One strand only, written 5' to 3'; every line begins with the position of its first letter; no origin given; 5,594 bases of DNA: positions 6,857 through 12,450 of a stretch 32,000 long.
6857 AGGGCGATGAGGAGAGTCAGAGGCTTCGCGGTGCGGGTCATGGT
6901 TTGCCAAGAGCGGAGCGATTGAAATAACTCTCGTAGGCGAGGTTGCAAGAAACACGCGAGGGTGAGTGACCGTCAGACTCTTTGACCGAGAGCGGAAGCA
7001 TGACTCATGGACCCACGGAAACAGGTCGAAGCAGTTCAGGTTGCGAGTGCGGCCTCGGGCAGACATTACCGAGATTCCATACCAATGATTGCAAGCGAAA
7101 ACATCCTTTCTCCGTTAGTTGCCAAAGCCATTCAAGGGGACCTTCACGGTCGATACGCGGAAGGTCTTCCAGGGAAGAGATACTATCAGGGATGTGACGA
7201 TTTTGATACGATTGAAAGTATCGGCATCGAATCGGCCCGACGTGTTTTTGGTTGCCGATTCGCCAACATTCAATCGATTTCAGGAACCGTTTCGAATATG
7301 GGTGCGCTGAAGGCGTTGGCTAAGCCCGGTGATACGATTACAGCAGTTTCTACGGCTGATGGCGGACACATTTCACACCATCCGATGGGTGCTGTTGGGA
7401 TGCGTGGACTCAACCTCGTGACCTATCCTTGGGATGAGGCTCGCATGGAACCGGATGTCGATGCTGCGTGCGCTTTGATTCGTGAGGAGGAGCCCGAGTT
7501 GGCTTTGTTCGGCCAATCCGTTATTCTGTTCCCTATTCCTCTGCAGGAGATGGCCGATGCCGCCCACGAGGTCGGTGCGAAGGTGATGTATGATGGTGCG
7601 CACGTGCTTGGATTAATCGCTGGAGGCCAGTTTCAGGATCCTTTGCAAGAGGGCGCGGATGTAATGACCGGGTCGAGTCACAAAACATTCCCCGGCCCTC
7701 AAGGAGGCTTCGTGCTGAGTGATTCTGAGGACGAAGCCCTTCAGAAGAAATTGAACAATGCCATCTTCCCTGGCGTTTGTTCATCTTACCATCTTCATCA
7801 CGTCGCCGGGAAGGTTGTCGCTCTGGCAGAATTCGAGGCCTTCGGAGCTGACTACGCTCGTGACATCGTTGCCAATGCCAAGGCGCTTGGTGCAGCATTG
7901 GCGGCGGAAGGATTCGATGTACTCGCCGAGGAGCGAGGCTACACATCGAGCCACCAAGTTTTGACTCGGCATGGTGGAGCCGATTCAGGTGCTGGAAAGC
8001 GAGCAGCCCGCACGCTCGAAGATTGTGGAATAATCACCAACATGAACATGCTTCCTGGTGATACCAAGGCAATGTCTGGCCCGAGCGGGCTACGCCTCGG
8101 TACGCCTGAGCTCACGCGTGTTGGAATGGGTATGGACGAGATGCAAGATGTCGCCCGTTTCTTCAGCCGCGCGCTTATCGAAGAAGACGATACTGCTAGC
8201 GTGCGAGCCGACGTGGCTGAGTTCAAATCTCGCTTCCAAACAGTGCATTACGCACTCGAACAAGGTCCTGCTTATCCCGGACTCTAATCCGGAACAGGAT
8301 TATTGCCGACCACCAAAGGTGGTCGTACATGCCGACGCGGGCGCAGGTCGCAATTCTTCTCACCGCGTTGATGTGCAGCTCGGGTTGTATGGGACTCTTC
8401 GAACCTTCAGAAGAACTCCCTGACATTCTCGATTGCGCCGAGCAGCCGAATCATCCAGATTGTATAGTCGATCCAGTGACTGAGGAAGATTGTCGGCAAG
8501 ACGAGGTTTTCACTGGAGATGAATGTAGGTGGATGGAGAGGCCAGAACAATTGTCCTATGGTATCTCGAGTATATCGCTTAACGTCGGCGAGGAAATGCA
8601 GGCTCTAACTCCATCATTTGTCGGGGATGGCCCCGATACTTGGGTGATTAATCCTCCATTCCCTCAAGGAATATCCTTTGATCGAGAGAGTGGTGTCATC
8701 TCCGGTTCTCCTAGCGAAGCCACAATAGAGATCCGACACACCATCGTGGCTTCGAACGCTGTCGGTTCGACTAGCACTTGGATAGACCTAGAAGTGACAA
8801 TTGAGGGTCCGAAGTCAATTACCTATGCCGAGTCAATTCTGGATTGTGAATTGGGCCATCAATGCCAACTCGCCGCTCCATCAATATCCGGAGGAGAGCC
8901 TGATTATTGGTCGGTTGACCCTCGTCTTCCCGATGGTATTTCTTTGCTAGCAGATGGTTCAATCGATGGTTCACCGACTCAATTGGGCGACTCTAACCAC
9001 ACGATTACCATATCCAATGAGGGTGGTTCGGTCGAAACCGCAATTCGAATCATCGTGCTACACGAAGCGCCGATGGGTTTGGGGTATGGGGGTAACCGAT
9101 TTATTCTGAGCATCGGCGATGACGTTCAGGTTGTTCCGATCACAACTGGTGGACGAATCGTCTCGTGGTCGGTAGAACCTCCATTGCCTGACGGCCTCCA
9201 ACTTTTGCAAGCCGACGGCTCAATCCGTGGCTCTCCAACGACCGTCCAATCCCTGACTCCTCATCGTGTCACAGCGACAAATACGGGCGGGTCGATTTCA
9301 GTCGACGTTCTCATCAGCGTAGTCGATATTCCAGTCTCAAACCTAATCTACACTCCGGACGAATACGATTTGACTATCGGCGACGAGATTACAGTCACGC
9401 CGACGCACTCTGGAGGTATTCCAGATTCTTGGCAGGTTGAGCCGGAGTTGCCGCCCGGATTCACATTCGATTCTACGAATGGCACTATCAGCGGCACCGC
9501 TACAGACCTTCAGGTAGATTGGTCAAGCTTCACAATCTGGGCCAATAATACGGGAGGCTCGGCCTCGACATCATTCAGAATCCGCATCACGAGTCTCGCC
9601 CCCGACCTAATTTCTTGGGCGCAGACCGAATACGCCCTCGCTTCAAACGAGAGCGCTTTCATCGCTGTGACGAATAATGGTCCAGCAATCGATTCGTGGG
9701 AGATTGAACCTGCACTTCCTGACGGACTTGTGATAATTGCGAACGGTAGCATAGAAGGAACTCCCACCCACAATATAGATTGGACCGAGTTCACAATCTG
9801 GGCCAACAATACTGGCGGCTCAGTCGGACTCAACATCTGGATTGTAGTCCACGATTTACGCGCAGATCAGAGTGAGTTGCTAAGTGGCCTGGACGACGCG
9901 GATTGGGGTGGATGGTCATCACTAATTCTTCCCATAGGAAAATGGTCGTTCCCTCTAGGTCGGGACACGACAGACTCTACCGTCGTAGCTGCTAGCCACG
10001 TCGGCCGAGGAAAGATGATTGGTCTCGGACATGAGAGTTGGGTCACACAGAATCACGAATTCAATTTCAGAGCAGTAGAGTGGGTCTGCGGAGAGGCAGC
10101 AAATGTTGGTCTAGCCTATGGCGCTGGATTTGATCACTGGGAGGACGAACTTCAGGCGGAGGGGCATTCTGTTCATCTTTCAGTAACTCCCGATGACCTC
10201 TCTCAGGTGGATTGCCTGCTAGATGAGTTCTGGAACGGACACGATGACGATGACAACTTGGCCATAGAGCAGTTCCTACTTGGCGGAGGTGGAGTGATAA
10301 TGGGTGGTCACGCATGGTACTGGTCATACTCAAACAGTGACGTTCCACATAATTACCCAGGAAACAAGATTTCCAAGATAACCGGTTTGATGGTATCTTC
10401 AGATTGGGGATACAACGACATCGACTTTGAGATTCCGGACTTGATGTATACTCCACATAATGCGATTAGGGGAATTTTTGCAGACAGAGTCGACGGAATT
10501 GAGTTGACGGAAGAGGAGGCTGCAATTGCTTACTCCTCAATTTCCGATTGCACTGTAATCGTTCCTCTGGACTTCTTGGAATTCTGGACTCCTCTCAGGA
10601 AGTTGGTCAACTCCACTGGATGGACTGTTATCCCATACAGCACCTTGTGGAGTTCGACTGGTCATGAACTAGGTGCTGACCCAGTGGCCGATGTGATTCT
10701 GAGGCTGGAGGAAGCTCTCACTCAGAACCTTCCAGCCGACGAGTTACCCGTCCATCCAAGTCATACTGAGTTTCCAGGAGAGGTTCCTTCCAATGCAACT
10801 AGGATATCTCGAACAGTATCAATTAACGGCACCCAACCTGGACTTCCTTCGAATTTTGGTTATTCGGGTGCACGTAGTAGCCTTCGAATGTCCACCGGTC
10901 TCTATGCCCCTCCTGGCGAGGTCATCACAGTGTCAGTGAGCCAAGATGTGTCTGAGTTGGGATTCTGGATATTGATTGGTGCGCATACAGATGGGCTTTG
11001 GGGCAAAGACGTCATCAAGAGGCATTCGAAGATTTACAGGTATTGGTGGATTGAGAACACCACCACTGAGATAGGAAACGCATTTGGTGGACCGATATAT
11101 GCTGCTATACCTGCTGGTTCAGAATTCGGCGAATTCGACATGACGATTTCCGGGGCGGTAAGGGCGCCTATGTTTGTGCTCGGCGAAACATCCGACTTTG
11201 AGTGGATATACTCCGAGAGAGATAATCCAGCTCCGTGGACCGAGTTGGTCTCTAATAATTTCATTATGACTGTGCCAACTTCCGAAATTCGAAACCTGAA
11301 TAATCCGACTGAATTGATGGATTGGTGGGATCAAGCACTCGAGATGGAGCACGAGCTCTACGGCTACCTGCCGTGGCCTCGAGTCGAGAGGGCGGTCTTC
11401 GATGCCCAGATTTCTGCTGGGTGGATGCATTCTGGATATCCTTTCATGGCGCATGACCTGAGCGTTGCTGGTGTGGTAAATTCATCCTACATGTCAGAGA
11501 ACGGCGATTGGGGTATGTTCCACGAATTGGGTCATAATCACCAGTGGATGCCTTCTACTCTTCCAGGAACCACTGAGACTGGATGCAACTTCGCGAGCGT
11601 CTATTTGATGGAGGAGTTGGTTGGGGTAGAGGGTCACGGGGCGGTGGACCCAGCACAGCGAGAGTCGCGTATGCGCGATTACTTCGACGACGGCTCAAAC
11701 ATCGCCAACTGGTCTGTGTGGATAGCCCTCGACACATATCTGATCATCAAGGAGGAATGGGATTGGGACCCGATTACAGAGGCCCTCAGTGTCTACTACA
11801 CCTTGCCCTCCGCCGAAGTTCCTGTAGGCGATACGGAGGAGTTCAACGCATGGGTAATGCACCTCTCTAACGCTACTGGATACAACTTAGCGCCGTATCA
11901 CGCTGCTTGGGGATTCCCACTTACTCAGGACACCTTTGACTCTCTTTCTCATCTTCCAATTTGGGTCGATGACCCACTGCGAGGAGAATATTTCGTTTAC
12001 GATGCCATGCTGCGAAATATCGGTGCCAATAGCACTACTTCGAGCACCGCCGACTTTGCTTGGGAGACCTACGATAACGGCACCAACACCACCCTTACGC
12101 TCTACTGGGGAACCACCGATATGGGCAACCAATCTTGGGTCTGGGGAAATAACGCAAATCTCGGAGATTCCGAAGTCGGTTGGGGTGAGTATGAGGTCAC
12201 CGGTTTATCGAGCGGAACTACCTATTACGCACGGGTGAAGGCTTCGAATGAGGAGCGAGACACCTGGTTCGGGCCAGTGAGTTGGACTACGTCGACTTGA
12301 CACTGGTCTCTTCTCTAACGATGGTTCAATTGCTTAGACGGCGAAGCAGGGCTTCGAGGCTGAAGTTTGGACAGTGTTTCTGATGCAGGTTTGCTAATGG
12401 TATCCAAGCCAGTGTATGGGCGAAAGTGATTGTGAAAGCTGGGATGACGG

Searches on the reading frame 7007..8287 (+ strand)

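Call 8: search_protein_families(library=pfam, proteins=[window:7007-8287:+], max_evalue=0.001)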
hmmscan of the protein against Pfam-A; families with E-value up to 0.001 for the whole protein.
window:7007-8287:+ (426 aa): 4 families
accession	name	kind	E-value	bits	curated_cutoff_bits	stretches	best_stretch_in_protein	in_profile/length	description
PF00464.25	SHMT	-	2.9e-68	230.8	27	1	21-385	19-398/399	Serine hydroxymethyltransferase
PF00155.27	Aminotran_1_2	-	2.5e-07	30.7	19.7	1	86-314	67-306/361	Aminotransferase class I and II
PF01212.27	Beta_elim_lyase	-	0.00018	21.4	27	1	79-342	43-270/288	Beta-eliminating lyase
PF00266.25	Aminotran_5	-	0.00027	20.5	21.5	1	101-239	78-213/371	Aminotransferase class-V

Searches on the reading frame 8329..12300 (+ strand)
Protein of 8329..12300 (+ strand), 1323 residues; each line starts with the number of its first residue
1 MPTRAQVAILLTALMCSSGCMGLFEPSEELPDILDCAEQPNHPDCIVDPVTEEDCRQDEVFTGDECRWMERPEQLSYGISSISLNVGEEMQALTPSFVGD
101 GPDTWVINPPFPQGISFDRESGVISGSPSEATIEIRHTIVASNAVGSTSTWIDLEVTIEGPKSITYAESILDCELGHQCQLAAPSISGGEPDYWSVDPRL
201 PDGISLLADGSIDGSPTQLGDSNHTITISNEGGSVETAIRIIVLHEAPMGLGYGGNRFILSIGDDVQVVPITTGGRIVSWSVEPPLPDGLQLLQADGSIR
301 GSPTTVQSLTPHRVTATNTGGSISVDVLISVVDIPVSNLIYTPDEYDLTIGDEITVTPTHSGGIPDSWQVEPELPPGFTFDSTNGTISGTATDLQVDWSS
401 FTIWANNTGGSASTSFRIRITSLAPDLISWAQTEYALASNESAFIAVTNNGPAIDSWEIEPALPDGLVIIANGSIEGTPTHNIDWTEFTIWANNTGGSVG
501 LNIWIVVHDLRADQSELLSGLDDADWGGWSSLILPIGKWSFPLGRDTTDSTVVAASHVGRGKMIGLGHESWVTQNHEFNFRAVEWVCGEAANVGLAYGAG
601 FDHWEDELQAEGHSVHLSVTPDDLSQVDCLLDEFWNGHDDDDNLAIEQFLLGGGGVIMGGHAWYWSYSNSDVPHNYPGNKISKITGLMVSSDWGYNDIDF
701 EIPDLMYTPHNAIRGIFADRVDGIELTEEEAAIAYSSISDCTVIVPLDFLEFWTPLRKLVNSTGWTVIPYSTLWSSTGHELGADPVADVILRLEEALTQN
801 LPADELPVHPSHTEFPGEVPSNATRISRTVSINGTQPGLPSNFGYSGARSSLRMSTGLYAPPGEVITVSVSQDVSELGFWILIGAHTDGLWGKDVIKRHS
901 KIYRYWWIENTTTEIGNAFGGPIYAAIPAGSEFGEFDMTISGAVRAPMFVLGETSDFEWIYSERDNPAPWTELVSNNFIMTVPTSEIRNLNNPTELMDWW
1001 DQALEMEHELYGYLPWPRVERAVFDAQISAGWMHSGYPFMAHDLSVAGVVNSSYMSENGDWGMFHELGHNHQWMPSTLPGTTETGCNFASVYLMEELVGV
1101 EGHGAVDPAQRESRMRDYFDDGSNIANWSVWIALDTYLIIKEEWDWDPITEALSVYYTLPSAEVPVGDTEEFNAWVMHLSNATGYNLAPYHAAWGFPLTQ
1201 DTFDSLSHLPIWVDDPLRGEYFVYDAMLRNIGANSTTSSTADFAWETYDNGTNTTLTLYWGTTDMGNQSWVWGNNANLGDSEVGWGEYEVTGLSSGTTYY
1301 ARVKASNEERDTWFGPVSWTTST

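Call 8: search_protein_families(library=pfam, proteins=[window:8329-12300:+], max_evalue=0.001)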
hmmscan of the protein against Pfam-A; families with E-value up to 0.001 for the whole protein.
window:8329-12300:+ (1323 aa): 3 families
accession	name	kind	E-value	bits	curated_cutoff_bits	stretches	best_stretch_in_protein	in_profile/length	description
PF13402.12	Peptidase_M60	-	3.9e-56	191.1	25.8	1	942-1195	1-275/275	Peptidase M60, enhancin and enhancin-like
PF05345.18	He_PIG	-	5.1e-26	91.4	24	2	342-421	15-96/96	Putative Ig domain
PF17291.7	M60-like_N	-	2.4e-16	60.1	23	1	822-941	2-106/106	N-terminal domain of M60-like peptidases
